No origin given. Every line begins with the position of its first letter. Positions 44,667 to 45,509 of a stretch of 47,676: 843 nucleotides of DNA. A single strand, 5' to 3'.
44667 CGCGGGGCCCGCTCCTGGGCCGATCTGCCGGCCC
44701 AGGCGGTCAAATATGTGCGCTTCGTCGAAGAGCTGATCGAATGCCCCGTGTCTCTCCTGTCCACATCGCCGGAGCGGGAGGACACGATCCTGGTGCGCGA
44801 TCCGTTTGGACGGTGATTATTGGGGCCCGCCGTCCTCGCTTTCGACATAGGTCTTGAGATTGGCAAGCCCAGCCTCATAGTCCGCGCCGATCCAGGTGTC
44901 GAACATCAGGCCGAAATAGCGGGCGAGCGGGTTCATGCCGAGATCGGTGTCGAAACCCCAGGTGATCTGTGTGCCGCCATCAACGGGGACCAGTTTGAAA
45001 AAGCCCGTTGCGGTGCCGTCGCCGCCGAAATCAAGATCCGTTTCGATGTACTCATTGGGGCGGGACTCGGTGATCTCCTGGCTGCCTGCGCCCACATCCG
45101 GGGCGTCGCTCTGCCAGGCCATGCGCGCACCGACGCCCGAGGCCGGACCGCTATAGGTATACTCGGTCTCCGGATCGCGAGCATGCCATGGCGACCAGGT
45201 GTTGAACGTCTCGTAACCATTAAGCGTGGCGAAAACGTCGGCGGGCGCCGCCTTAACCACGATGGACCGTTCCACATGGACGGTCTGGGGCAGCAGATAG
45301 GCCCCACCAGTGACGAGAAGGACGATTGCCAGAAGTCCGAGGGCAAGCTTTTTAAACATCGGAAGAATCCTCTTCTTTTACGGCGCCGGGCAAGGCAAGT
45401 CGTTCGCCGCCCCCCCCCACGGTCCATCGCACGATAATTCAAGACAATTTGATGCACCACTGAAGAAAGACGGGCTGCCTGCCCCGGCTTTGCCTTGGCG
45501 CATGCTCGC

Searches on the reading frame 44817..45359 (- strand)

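Call 71: search_protein_families(library=pfam, proteins=[window:44817-45359:-], max_evalue=0.0001)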
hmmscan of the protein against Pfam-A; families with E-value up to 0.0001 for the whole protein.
window:44817-45359:- (180 aa): 1 family
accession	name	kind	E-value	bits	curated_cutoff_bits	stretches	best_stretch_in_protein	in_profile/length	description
PF10604.15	Polyketide_cyc2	-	6.2e-19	69.1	27.4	1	27-173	2-142/142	Polyketide cyclase / dehydrase and lipid transport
